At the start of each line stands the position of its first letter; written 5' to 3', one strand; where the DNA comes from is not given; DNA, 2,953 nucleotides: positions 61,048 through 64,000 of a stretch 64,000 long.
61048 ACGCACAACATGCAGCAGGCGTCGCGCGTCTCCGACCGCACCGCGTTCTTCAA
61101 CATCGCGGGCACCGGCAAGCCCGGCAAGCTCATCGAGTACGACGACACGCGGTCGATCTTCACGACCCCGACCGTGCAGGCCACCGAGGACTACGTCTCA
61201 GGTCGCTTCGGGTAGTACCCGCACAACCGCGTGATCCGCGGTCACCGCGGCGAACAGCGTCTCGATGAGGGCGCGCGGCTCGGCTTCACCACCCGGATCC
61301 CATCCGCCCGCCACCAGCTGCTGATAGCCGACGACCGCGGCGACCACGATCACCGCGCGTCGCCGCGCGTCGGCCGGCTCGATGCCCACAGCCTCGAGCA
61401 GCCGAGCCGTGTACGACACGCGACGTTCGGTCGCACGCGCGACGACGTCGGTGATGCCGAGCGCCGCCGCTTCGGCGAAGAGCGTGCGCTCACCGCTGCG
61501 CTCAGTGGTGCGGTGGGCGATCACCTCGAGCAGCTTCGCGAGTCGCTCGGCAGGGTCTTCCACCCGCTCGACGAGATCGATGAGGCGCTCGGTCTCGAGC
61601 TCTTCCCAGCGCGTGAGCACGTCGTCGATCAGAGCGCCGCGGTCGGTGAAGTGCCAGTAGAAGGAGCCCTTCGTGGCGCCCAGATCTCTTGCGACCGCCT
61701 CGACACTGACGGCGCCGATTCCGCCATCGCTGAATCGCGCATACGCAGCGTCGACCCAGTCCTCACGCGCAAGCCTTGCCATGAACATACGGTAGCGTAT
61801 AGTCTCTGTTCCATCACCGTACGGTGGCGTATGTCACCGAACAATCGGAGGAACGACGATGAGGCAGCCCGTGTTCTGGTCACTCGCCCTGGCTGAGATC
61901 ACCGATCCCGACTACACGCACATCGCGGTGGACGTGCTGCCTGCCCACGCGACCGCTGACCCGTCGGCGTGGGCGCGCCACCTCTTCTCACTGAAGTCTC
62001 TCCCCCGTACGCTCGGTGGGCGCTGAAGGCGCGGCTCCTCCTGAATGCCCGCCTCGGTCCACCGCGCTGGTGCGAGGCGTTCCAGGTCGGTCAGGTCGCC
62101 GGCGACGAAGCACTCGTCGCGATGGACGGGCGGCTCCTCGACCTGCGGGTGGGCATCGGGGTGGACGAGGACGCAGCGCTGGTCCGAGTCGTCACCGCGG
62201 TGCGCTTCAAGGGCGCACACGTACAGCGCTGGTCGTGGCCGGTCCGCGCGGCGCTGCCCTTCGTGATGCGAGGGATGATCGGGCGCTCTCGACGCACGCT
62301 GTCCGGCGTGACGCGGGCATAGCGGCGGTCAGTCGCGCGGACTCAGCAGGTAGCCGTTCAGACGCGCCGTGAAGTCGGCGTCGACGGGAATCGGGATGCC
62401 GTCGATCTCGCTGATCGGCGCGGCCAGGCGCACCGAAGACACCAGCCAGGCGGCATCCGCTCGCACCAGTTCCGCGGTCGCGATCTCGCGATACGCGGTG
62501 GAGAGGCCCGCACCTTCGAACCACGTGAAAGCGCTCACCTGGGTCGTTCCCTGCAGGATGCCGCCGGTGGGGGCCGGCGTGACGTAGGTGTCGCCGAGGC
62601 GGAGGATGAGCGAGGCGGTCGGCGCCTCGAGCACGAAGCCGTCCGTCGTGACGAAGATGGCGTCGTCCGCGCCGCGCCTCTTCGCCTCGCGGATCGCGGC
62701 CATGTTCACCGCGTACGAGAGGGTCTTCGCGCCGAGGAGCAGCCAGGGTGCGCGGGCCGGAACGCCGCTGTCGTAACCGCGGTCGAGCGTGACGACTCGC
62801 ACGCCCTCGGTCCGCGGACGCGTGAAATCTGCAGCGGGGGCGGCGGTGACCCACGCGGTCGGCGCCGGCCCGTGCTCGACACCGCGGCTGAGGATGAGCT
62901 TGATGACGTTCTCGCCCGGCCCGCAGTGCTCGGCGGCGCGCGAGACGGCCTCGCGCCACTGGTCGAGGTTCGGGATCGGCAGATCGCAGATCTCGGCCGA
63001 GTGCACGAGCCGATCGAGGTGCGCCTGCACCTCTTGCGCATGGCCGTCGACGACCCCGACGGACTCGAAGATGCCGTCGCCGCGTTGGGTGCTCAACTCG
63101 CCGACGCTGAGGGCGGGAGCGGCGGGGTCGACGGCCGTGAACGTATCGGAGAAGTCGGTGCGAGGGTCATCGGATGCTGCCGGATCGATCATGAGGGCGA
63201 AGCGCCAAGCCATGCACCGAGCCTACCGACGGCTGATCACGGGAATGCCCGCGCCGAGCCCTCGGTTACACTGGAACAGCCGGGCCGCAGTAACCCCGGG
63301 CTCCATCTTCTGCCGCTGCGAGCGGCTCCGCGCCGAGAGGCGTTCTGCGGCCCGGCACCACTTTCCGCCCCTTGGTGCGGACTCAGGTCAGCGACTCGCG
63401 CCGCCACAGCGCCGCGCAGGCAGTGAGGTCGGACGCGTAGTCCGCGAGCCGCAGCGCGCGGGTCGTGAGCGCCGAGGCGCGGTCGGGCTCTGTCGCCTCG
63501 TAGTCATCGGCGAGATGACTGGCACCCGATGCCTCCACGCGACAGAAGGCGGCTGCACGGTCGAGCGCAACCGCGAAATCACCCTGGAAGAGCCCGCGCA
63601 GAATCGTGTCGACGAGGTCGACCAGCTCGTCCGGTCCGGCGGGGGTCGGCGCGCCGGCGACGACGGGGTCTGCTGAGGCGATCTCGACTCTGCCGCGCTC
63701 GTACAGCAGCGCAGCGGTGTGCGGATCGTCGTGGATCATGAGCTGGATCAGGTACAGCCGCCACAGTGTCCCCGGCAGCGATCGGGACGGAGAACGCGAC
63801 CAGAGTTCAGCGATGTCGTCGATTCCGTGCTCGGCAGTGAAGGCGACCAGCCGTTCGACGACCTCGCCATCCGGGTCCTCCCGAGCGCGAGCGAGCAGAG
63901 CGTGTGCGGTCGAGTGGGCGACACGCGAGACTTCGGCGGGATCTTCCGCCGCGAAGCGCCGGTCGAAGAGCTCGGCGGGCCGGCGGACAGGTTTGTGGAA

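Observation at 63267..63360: Candidate new small RNA: 12-bp closing helix, multibranch core and 3' ACCA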

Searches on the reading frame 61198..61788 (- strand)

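Call 10: search_protein_families(library=pfam, proteins=[window:61198-61788:-])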
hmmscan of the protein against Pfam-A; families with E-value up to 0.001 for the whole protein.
window:61198-61788:- (196 aa): 1 family
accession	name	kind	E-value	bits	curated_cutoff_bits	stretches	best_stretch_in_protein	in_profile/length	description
PF00440.29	TetR_N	-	6.1e-11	42.4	24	1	13-56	3-46/47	Bacterial regulatory proteins, tetR family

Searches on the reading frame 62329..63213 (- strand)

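Call 10: search_protein_families(library=pfam, proteins=[window:62329-63213:-])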
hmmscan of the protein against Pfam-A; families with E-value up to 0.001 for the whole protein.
window:62329-63213:- (294 aa): 1 family
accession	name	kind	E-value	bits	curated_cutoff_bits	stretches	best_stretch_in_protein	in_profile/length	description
PF01063.24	Aminotran_4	-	6.9e-44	150.8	28.5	1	47-270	1-223/223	Amino-transferase class IV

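Call 19: search_protein_families(library=ncbifam, proteins=[window:62329-63213:-], max_evalue=0.01)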
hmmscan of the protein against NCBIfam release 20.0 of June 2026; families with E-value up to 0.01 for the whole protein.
window:62329-63213:- (294 aa): 19 families
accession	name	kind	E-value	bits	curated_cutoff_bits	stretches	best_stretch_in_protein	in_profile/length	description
NF005888.0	PRK07849.1-3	equivalog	4.1e-83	278.7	273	1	28-292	22-291/298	aminodeoxychorismate lyase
NF005887.0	PRK07849.1-2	equivalog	6.5e-75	252.2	278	1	28-276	14-271/291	aminodeoxychorismate lyase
NF005886.0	PRK07849.1-1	equivalog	3.6e-72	243.1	253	1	27-276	20-273/291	aminodeoxychorismate lyase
NF005209.0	PRK06680.1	subfamily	1e-18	67.2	320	1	38-275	22-261/286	D-amino-acid transaminase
TIGR03461.1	pabC_Proteo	equivalog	5.7e-18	65.1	176.85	1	34-272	9-247/262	aminodeoxychorismate lyase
NF004761.0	PRK06092.1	equivalog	1.3e-17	63.9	260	1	34-272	11-249/268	aminodeoxychorismate lyase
NF006185.0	PRK08320.1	subfamily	1.7e-17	63.5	363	1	43-275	27-263/292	branched-chain amino acid aminotransferase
NF005146.0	PRK06606.1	equivalog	2.9e-16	59.3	279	1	45-276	33-273/307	branched-chain amino acid transaminase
TIGR01122.1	ilvE_I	equivalog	1.2e-15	57.4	245.55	1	41-275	20-264/298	branched-chain-amino-acid transaminase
NF006734.0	PRK09266.1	subfamily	1.7e-14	53.7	202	1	170-286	146-259/270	hypothetical protein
TIGR01121.1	D_amino_aminoT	equivalog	1.1e-12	47.7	277.45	1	42-275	23-255/276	D-amino-acid transaminase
NF005800.0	PRK07650.1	equivalog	4.5e-12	45.8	308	1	164-276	146-258/290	aminodeoxychorismate lyase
NF009896.0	PRK13356.1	equivalog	1.7e-11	43.8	262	1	45-272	34-263/287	branched-chain amino acid aminotransferase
NF005726.0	PRK07544.1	equivalog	1.7e-11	43.8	396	1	47-272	39-268/295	branched-chain amino acid aminotransferase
NF009126.0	PRK12479.1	equivalog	5.9e-11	42.1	518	1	34-273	19-262/299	branched-chain-amino-acid transaminase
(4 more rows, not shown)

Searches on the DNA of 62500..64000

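Call 3: search_rna_families(source=window, start=62500, end=64000, threshold=evalue, max_evalue=10, show_alignments=3)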
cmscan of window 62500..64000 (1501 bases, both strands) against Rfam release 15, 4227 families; matches with E-value up to 10: 4.
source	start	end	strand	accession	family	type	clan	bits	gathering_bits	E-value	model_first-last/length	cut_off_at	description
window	63783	63837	+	RF01146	sR15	Gene; snRNA; snoRNA; CD-box;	-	18.2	40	2.3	1-65/65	no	Small nucleolar RNA sR15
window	62608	62637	-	RF04336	Plastid-petD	Intron;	-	17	65.5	2.4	1-47/47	no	Plastid-petD group II-D5 intron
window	62878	63004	+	RF02647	Cis52_sRNA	Gene; sRNA;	-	15.6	56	3.5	1-179/179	no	Ruegeria cis52 sRNA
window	62589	62695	+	RF01274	sR45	Gene; snRNA; snoRNA; CD-box;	-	14.4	40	6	1-55/55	no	Small nucleolar RNA sR45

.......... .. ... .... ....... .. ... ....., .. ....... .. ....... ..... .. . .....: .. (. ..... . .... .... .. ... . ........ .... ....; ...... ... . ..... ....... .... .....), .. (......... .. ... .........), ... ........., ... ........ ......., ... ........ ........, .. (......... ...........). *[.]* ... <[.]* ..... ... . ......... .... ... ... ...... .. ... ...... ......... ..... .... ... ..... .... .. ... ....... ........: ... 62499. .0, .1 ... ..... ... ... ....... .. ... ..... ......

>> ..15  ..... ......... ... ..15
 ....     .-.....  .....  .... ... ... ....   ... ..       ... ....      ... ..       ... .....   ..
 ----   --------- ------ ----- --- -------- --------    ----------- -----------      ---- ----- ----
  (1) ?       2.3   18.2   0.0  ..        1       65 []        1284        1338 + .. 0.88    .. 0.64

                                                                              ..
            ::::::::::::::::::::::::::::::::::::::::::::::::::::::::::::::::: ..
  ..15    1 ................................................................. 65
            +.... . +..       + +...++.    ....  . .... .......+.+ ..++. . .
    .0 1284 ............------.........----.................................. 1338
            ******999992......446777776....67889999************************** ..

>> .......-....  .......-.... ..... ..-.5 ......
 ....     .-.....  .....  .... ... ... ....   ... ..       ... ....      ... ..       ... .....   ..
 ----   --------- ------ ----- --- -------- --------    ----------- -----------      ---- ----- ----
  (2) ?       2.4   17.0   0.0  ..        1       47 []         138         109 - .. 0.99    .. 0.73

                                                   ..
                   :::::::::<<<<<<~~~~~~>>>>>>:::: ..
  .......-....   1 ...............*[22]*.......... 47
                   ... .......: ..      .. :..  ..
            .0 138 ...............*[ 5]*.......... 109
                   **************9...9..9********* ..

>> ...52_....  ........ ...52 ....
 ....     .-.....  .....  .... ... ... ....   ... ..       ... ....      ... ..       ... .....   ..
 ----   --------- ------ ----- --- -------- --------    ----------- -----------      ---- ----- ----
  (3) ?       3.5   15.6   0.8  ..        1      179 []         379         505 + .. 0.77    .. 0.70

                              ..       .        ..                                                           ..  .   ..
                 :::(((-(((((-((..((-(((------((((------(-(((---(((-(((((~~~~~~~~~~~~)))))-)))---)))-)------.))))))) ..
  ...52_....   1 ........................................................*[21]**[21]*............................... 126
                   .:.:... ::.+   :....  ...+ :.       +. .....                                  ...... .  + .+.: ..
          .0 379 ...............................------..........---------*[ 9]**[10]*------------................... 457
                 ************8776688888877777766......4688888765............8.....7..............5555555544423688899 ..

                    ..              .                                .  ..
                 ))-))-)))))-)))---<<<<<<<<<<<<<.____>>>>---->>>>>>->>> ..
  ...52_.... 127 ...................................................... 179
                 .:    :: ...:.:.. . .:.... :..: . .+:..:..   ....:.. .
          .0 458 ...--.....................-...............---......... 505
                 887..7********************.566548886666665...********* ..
